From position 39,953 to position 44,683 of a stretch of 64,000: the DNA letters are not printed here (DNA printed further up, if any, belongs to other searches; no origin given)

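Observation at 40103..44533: SNF2 ATPase combining an F-box-like N-terminus with a RING inserted in the helicase domain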

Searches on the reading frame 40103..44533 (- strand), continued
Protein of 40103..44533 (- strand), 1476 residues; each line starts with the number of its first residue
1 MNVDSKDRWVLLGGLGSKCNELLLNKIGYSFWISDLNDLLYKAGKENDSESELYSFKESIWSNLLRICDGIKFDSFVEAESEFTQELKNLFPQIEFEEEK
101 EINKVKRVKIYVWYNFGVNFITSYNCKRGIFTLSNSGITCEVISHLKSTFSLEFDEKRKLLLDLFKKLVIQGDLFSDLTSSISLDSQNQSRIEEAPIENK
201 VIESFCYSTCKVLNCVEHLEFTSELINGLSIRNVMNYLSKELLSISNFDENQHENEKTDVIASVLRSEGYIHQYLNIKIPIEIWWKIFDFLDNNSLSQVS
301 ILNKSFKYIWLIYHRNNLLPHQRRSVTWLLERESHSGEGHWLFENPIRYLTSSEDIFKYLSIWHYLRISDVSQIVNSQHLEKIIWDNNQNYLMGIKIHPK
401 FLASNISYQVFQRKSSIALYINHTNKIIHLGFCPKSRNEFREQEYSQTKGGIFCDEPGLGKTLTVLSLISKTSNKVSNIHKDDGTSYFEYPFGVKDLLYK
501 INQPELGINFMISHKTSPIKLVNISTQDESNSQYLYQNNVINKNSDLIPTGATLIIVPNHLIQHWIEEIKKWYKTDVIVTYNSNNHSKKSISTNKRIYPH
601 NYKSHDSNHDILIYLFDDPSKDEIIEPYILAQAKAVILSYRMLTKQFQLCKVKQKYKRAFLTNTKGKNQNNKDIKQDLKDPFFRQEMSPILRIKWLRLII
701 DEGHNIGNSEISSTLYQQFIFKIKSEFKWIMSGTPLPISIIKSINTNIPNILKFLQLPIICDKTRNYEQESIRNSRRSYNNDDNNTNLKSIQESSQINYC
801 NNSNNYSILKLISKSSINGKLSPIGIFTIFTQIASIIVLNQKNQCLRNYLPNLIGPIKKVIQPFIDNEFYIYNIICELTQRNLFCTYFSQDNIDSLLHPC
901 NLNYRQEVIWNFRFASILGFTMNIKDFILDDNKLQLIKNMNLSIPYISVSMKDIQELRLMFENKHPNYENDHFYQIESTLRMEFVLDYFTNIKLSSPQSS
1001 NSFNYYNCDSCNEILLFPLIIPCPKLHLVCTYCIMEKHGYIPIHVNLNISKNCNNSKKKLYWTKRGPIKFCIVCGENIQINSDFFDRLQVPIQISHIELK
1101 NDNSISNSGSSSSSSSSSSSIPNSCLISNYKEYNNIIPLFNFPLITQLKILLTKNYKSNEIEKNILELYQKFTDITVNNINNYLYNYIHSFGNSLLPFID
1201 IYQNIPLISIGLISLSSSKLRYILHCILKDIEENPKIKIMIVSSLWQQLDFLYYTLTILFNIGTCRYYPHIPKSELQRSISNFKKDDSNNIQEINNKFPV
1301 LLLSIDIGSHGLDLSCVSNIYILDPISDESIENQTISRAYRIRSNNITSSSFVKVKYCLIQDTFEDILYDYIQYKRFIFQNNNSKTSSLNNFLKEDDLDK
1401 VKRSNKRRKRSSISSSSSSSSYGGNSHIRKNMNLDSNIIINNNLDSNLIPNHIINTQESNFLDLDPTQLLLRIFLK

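Call 70: list_cluster_members(proteins=[P0001, P0337])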
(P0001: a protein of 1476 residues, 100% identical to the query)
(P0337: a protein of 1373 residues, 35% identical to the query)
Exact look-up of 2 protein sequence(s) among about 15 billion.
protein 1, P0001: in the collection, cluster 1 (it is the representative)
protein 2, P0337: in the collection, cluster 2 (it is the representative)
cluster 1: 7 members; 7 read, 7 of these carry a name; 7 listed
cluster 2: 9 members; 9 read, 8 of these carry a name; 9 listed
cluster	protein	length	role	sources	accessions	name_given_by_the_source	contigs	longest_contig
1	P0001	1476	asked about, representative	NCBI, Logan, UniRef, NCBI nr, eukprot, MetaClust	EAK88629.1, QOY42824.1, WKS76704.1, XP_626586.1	DEXDc+HELICc'DEXDc+HELICc' [Cryptosporidium parvum Iowa II] | DEXDc+HELICc'DEXDc+HELICc n=2 Tax=Cryptosporidium parvum TaxID=5807 RepID=Q5CT83_CRYPI | QOY42824.1 hypothetical protein CPATCC_000503 [Cryptosporidium parvum]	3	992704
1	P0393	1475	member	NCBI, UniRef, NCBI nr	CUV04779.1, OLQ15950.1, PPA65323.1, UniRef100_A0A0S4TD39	unnamed protein product [Cryptosporidium hominis] | F-box domain-containing protein n=1 Tax=Cryptosporidium hominis TaxID=237895 ... | SNF2 family N-terminal domain [Cryptosporidium hominis]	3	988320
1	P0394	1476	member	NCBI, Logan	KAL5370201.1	DEXDc+HELICc'DEXDc+HELICc' [Cryptosporidium parvum]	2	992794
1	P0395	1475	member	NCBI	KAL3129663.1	DEXDc+HELICc'DEXDc+HELICc' [Cryptosporidium hominis]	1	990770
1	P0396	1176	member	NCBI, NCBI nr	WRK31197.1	DEXDc/Helicase domain containing protein [Cryptosporidium parvum]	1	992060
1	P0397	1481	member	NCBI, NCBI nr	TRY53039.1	DEXDc/Helicase domain containing protein [Cryptosporidium tyzzeri]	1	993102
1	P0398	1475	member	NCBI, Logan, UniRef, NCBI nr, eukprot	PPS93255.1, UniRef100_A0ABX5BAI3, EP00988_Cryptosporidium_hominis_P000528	DEXDc/Helicase domain containing protein [Cryptosporidium hominis] | DEXDc/Helicase domain containing protein n=1 Tax=Cryptosporidium hominis TaxID=237895 ... | PPS93255.1 DEXDc/Helicase domain containing protein [Cryptosporidium hominis]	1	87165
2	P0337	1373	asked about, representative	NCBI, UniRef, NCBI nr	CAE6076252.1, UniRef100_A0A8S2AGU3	unnamed protein product [Arabidopsis arenosa] | Uncharacterized protein n=1 Tax=Arabidopsis arenosa TaxID=38785 RepID=A0A8S2AGU3_ARAAE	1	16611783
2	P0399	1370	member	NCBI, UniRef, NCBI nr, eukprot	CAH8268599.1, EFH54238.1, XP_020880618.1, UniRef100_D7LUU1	unnamed protein product [Arabidopsis lyrata] | SNF2 domain-containing protein n=1 Tax=Arabidopsis lyrata subsp. lyrata TaxID=81972 ... | F-box protein At3g54460 [Arabidopsis lyrata subsp. lyrata]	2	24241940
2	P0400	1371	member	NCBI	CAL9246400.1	unnamed protein product [Arabidopsis halleri]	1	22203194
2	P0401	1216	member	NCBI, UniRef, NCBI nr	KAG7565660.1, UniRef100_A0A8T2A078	SNF2-related N-terminal domain [Arabidopsis suecica] | SNF2-related N-terminal domain n=1 Tax=Arabidopsis suecica TaxID=45249 ...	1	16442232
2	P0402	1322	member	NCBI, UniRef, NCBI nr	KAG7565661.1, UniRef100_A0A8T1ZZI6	SNF2-related N-terminal domain [Arabidopsis suecica] | SNF2-related N-terminal domain n=1 Tax=Arabidopsis suecica TaxID=45249 ...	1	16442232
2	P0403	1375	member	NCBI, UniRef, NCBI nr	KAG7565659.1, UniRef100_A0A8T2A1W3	SNF2-related N-terminal domain [Arabidopsis suecica] | SNF2-related N-terminal domain n=1 Tax=Arabidopsis suecica TaxID=45249 ...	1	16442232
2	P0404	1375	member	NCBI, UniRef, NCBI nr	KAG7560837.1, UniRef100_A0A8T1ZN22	P-loop containing nucleoside triphosphate hydrolase [Arabidopsis thaliana x Arabidopsis ... | P-loop containing nucleoside triphosphate hydrolase n=1 Tax=Arabidopsis thaliana x ...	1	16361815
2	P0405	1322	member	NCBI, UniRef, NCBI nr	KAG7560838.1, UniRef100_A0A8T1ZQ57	P-loop containing nucleoside triphosphate hydrolase [Arabidopsis thaliana x Arabidopsis ... | P-loop containing nucleoside triphosphate hydrolase n=1 Tax=Arabidopsis thaliana x ...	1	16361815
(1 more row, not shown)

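Call 84: search_protein_families(library=pfam, proteins=[P0188], max_evalue=0.001)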
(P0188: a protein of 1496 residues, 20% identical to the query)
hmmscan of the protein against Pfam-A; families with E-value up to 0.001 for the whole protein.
P0188 (1496 aa): 9 families
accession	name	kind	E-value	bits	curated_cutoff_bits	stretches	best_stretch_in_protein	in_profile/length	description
PF00176.29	SNF2-rel_dom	-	4.2e-37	128.3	24.9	1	269-663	2-287/290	SNF2-related domain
PF13923.12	zf-C3HC4_2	-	4e-10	39.8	27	1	1181-1218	2-40/40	Zinc finger, C3HC4 type (RING finger)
PF13639.12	zf-RING_2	-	1.5e-09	38.4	27.3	1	1180-1219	2-44/44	Ring finger domain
PF00097.31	zf-C3HC4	-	5.8e-08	32.9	21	1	1181-1218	1-40/40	Zinc finger, C3HC4 type (RING finger)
PF00271.37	Helicase_C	-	4.4e-07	30.6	23.5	1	1312-1413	10-110/110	Helicase conserved C-terminal domain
PF13920.12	zf-C3HC4_3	-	2.6e-06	27.6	27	1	1180-1222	4-46/49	Zinc finger, C3HC4 type (RING finger)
PF13445.12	zf-RING_UBOX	-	4.6e-05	23.8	25.2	1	1181-1216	1-39/39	RING-type zinc-finger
PF12678.13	zf-rbx1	-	5.4e-05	23.8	31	1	1195-1219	31-55/55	RING-H2 zinc finger domain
PF15227.12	zf-C3HC4_4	-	0.00011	22.6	30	1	1181-1218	1-42/42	zinc finger of C3HC4-type, RING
